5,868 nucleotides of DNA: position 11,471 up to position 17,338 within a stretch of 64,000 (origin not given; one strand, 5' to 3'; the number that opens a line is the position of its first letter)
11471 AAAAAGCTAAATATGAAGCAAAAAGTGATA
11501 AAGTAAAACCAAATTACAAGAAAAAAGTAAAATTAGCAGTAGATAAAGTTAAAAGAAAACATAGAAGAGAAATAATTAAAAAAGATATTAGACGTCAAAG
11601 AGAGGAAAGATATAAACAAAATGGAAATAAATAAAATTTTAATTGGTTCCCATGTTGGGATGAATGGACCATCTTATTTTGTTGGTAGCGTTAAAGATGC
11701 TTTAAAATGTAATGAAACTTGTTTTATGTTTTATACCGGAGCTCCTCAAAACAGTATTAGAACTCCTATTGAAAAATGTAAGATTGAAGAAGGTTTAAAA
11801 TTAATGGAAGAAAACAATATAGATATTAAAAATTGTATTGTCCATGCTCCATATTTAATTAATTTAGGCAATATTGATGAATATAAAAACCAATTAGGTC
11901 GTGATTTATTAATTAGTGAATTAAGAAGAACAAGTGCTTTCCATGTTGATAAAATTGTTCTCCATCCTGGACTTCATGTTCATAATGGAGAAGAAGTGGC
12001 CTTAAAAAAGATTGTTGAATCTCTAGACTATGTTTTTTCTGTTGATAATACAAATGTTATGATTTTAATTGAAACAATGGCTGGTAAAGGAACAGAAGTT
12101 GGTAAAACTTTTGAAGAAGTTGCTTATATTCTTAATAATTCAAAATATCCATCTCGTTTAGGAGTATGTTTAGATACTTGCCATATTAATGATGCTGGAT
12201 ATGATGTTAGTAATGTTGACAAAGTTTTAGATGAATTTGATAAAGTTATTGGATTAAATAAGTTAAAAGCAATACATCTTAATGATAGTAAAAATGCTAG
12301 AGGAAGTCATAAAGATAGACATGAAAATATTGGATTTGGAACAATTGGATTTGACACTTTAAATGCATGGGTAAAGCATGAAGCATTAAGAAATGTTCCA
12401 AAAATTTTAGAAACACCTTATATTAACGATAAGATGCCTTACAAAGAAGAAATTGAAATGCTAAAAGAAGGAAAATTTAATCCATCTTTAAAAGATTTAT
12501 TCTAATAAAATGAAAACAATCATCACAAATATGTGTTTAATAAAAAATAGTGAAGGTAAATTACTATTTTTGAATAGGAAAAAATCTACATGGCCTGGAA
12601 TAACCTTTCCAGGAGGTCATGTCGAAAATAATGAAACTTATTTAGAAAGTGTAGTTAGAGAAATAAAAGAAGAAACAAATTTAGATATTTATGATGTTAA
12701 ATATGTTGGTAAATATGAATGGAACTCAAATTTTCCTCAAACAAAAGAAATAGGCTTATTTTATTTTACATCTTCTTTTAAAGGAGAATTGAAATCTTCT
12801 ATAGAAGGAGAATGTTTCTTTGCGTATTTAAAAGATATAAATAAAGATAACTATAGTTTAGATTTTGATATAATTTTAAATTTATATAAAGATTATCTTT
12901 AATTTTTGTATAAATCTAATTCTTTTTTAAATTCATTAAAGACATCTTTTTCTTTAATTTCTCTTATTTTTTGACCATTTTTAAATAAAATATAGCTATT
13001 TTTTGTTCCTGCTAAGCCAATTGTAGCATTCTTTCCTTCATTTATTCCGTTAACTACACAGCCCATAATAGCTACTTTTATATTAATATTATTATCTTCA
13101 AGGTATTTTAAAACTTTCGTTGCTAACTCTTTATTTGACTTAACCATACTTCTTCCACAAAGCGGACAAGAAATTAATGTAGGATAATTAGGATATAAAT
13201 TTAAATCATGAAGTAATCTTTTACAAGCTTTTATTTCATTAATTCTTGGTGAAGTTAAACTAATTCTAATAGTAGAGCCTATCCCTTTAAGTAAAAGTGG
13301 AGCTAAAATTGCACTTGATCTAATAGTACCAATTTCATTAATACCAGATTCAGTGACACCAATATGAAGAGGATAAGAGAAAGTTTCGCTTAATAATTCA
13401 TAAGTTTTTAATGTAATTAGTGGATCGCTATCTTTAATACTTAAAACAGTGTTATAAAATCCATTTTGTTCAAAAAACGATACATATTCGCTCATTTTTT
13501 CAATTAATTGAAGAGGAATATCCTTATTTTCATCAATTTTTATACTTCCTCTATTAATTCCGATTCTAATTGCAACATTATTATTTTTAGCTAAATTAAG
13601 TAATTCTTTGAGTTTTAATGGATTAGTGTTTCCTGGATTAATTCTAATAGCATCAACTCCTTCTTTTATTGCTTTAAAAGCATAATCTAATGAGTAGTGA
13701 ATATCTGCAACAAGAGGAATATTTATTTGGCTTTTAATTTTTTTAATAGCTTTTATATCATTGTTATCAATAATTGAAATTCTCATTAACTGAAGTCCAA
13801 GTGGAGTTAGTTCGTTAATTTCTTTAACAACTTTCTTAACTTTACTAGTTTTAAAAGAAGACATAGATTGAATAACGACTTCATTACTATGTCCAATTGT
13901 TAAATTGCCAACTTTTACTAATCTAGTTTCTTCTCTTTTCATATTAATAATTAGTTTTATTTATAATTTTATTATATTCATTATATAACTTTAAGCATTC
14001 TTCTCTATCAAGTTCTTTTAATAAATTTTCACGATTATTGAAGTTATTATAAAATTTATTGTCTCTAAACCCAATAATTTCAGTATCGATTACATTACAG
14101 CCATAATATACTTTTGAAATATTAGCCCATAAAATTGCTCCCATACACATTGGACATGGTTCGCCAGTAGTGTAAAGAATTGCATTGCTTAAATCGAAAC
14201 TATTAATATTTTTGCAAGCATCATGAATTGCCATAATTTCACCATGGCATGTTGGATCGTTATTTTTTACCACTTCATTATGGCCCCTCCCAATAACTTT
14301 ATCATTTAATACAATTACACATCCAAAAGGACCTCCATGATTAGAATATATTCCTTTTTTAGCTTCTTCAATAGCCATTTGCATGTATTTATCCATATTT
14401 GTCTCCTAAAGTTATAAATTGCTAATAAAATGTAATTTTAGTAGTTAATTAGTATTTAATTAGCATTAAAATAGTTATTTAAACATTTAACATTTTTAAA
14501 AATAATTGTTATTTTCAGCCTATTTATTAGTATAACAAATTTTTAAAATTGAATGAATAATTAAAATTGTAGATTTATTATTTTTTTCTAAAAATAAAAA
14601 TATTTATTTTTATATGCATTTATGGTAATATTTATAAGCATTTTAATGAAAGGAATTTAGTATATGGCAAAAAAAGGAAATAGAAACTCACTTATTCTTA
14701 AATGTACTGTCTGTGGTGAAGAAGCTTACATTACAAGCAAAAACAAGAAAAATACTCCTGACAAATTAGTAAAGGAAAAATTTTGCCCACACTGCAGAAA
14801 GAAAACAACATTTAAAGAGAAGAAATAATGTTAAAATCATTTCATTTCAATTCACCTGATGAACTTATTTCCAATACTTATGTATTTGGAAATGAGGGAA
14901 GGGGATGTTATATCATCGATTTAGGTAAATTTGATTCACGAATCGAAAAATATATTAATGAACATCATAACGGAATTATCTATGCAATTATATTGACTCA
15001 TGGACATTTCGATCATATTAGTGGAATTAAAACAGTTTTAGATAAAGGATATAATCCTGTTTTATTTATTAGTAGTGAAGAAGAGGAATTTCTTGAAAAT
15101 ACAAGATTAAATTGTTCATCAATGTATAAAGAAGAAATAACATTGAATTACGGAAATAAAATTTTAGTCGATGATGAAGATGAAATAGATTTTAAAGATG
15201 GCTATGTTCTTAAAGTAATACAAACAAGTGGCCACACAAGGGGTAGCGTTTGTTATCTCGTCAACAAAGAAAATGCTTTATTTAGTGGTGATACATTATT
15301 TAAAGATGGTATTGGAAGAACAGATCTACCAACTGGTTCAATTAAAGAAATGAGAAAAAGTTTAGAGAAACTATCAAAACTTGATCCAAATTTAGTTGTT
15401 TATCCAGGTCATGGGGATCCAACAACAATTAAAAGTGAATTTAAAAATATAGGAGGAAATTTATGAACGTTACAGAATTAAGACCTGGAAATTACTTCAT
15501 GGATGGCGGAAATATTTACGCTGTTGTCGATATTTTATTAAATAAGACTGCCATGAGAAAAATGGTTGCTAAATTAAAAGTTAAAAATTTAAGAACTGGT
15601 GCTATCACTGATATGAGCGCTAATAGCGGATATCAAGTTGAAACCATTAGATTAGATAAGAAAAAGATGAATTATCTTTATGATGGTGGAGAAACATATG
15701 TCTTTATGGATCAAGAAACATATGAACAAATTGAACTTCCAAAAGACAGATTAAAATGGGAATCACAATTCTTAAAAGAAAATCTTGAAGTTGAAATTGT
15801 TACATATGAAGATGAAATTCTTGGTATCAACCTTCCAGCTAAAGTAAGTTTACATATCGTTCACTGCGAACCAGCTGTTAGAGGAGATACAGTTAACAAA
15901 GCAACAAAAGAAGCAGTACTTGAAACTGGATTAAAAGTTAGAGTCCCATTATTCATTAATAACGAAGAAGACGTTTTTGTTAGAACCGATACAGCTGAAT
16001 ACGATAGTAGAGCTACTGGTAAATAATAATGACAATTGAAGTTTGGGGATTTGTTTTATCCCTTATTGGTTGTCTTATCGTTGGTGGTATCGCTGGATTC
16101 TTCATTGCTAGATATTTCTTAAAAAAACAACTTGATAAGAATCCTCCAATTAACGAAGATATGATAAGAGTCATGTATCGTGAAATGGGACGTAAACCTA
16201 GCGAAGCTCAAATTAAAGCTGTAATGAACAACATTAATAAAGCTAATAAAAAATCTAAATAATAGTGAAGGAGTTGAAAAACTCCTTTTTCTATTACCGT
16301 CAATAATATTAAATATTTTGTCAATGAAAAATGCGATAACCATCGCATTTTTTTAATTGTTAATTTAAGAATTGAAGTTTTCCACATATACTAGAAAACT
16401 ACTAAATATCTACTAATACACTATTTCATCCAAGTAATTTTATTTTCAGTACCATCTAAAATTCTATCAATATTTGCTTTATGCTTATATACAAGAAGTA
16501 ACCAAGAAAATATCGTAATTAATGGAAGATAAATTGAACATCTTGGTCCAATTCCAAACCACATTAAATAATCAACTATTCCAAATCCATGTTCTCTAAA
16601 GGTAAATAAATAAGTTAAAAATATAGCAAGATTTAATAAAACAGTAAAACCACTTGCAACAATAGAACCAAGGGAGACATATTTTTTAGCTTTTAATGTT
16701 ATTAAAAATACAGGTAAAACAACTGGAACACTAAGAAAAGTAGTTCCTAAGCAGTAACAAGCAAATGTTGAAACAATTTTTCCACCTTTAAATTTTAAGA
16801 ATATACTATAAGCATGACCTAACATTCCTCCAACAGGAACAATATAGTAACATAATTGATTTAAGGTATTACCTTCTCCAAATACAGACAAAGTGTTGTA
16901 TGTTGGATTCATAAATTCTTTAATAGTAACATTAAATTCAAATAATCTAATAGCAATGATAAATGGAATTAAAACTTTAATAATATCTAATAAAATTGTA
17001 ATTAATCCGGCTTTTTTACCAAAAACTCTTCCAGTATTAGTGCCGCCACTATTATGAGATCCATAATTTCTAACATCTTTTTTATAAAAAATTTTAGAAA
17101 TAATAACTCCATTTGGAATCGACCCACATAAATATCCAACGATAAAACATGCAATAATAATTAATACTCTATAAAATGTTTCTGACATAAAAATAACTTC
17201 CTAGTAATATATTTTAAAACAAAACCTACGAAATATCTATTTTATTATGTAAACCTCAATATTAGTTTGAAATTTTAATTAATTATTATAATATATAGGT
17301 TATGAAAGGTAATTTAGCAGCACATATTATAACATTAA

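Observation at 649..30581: Six intergenic arrays of the hexamer TTAGTA phased at exactly 11 bp, each co-oriented with the adjacent transcription unit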

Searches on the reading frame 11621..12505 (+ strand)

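Call 58: search_protein_families(library=ncbifam, proteins=[window:11621-12505:+], max_evalue=1e-20)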
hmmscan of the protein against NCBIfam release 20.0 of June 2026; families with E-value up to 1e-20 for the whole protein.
window:11621-12505:+ (294 aa): 5 families
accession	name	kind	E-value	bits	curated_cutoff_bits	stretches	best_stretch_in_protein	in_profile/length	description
NF002196.0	PRK01060.1-1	equivalog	2.2e-118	394.9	333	1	6-292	2-292/297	deoxyribonuclease IV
TIGR00587.1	nfo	subfamily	1.9e-88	296.3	129.65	1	7-282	2-277/279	deoxyribonuclease IV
NF002197.0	PRK01060.1-2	equivalog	6.4e-61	206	376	1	5-283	9-286/289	deoxyribonuclease IV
NF002199.0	PRK01060.1-4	equivalog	3.8e-58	196.8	315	1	7-283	3-277/282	deoxyribonuclease IV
NF002198.0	PRK01060.1-3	equivalog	4.6e-27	95.2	244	1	5-282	2-249/253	deoxyribonuclease IV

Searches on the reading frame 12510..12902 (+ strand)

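Call 47: search_protein_families(library=pfam, proteins=[window:12510-12902:+], max_evalue=0.01)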
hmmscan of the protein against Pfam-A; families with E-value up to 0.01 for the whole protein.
window:12510-12902:+ (130 aa): 2 families
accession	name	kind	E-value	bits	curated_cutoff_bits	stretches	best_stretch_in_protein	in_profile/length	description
PF00293.34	NUDIX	-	1.7e-17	64.1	21.1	1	8-101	7-106/134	NUDIX domain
PF22327.2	Nudt16-like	-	0.00084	19.8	27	1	31-101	35-106/161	U8 snoRNA-decapping enzyme-like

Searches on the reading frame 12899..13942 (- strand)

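Call 11: search_protein_families(library=ncbifam, proteins=[window:12899-13942:-])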
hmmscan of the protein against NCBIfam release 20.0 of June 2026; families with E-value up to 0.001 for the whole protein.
window:12899-13942:- (347 aa): 4 families
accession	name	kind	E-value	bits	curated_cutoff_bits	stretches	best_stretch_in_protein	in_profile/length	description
NF001540.0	PRK00366.1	equivalog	8.4e-106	353.8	345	1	2-343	12-358/364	flavodoxin-dependent (E)-4-hydroxy-3-methylbut-2-enyl-diphosphate synthase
TIGR00612.1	ispG_gcpE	equivalog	9.1e-86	288.2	280.25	1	3-342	1-356/357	(E)-4-hydroxy-3-methylbut-2-enyl-diphosphate synthase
NF001912.0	PRK00694.1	equivalog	1.3e-46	159.5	1045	3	112-254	148-298/606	4-hydroxy-3-methylbut-2-en-1-yl diphosphate synthase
NF002534.0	PRK02048.1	equivalog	2.7e-44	151.9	886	3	112-248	144-288/613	4-hydroxy-3-methylbut-2-en-1-yl diphosphate synthase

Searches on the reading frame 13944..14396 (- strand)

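Call 10: search_protein_families(library=ncbifam, proteins=[window:13944-14396:-])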
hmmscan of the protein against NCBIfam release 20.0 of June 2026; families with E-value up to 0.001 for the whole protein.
window:13944-14396:- (150 aa): 5 families
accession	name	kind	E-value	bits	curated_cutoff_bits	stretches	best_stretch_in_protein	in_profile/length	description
NF008113.2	PRK10860.1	equivalog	1.8e-24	86.5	150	1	3-142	9-148/165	tRNA adenosine(34) deaminase TadA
TIGR00326.1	eubact_ribD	equivalog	1.3e-11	44.4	156.35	1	5-98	1-92/343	bifunctional diaminohydroxyphosphoribosylaminopyrimidine deaminase/5-amino-6-(5-phosphoribosylamino)uracil reductase RibD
NF008052.0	PRK10786.1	equivalog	2.5e-06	26.4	500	1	3-96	5-96/367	bifunctional diaminohydroxyphosphoribosylaminopyrimidine deaminase/5-amino-6-(5-phosphoribosylamino)uracil reductase RibD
NF041025.1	antiphage_deaminase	equivalog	1.2e-05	24.3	400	1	50-98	338-385/437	anti-phage dCTP deaminase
TIGR02571.1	ComEB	equivalog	0.00042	20.3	219.45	0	48-101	66-117/151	ComE operon protein 2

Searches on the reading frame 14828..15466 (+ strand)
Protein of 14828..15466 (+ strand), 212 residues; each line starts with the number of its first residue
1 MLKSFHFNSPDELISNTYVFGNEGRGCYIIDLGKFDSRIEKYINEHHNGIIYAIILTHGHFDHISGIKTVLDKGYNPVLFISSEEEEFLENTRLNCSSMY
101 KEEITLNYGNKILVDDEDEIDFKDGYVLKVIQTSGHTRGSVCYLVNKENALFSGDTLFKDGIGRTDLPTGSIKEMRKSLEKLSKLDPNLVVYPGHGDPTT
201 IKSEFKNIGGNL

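Call 10: search_protein_families(library=ncbifam, proteins=[window:14828-15466:+])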
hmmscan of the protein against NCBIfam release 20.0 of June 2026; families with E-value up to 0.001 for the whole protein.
window:14828-15466:+ (212 aa): 16 families
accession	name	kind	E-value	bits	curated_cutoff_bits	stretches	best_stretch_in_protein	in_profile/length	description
TIGR03413.1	GSH_gloB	equivalog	8.7e-26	90.8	200.8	1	18-195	13-164/248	hydroxyacylglutathione hydrolase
NF007597.0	PRK10241.1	equivalog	5.8e-19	68.4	421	1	18-195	15-165/251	hydroxyacylglutathione hydrolase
NF041804.1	MBL_fold_SolJ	exception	6.5e-15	54.9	350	1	13-196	16-179/224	solanimycin biosynthesis MBL-fold hydrolase SolJ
TIGR04558.1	SoxH_rel_PQQ_1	hypoth_equivalog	3.6e-13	49.2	300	1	20-201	38-219/285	quinoprotein relay system zinc metallohydrolase 1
TIGR04559.1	SoxH_rel_PQQ_2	hypoth_equivalog_domain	1.9e-10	40.7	280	1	37-200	54-217/283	quinoprotein relay system zinc metallohydrolase 2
NF033105.1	bla_subclass_B3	equivalog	3.1e-09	36.5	240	1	53-191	64-209/257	subclass B3 metallo-beta-lactamase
NF040641.1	bifunc_ST_SDO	equivalog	3.1e-09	36.2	625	1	38-195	190-342/423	bifunctional sulfur transferase/dioxygenase Blh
NF012229.1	bla_class_B_core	domain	1.4e-07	31.8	100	1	27-144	26-137/139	metallo-beta-lactamase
NF041758.1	B1_blaCHM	exception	3.3e-07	29.9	475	1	39-197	86-230/246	CHM family subclass B1 metallo-beta-lactamase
NF033088.2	bla_subclass_B1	equivalog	4.5e-07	29.7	200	1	24-199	39-204/217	subclass B1 metallo-beta-lactamase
NF041441.1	blaCIM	exception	6.7e-06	25.8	490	1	41-202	91-238/250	CIM family subclass B1 metallo-beta-lactamase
NF047919.1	lactonase_YtnP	equivalog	7.4e-06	25.4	425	1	51-149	100-200/274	YtnP family quorum-quenching lactonase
NF000469.2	CAR_gen_B3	exception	9.7e-06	24.8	500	1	51-148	113-207/311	CAR family subclass B3 metallo-beta-lactamase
NF045721.1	blaBMHC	exception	5.7e-05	22.6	550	1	39-198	92-237/253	BMHC family subclass B1 metallo-beta-lactamase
NF045699.1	AHLLactAiiA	equivalog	0.00047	19.4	375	1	10-159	53-195/251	quorum-quenching N-acyl homoserine lactonase AiiA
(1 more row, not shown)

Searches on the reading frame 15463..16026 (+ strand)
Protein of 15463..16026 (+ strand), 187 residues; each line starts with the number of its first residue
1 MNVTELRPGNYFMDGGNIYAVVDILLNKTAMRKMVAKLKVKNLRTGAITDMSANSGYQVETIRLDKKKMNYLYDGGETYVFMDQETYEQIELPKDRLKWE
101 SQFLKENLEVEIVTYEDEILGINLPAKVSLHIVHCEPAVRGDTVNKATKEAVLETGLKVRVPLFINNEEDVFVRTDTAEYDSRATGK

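Call 11: search_protein_families(library=ncbifam, proteins=[window:15463-16026:+])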
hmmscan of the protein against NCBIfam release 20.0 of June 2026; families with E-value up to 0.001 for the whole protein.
window:15463-16026:+ (187 aa): 7 families
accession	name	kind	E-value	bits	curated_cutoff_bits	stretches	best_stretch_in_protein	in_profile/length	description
TIGR00038.1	efp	equivalog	2.1e-62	210.1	185.8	1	2-184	2-184/184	elongation factor P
NF001810.0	PRK00529.1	subfamily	3.5e-61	206.1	161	1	2-184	4-186/187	elongation factor P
NF003392.1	PRK04542.1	equivalog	3.8e-33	115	216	1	5-184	5-187/187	elongation factor P-like protein EfpL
NF011175.0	PRK14578.1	equivalog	1.2e-30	106.3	301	1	22-184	23-187/187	elongation factor P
TIGR02178.1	yeiP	equivalog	2.7e-29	102.6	264.05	1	4-184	3-186/186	elongation factor P-like protein YeiP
NF009090.0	PRK12426.1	equivalog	4.6e-25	88.3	226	1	15-183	16-184/185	elongation factor P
NF003076.0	PRK03999.1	equivalog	1.6e-06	27.8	138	1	2-117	7-121/129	translation initiation factor IF-5A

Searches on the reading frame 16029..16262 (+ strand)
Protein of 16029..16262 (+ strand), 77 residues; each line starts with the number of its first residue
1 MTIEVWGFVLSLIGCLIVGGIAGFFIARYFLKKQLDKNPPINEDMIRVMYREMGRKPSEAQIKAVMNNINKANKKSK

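Call 47: search_protein_families(library=pfam, proteins=[window:16029-16262:+], max_evalue=0.01)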
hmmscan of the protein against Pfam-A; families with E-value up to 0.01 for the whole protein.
window:16029-16262:+ (77 aa): 2 families
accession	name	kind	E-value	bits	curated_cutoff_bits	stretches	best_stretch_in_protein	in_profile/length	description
PF03672.18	UPF0154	-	7.6e-30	103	27.1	1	13-71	2-60/60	Uncharacterised protein family (UPF0154)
PF09335.16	VTT_dom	-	0.0042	18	33.9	1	5-50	17-47/123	VTT domain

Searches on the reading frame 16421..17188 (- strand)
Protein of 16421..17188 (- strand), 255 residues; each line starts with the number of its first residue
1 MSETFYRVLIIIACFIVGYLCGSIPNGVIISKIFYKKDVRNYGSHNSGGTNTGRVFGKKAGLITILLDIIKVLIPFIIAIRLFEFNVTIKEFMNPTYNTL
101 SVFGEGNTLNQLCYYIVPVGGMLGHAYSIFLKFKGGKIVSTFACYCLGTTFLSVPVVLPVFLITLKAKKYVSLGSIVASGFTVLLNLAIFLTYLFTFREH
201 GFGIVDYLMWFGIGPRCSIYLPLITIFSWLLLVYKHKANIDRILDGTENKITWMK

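Call 10: search_protein_families(library=ncbifam, proteins=[window:16421-17188:-])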
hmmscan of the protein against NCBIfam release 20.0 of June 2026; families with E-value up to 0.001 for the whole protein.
window:16421-17188:- (255 aa): 8 families
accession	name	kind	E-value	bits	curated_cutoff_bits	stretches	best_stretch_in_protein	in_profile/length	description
TIGR00023.1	TIGR00023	equivalog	3e-44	151.2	137.2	1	9-253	3-195/196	glycerol-3-phosphate 1-O-acyltransferase PlsY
NF010976.0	PRK14399.1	equivalog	5.1e-25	88.8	419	1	7-194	7-172/258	membrane protein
NF010987.0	PRK14411.1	equivalog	9.2e-18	64.8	243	1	13-89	5-81/204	membrane protein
NF010993.0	PRK14417.1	equivalog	5e-13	49.1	249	1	11-82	5-76/232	membrane protein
NF010992.0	PRK14416.1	equivalog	5.3e-13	49.5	222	1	15-83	3-71/207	membrane protein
NF001254.0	PRK00220.2-1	equivalog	2.1e-10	40.9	199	1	15-86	10-81/182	glycerol-3-phosphate 1-O-acyltransferase PlsY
NF010990.0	PRK14414.1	equivalog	3.2e-08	33.5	261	1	8-80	4-76/210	glycerol-3-phosphate acyltransferase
NF010978.0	PRK14401.1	equivalog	7.1e-06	25.9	163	1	12-74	3-62/187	membrane protein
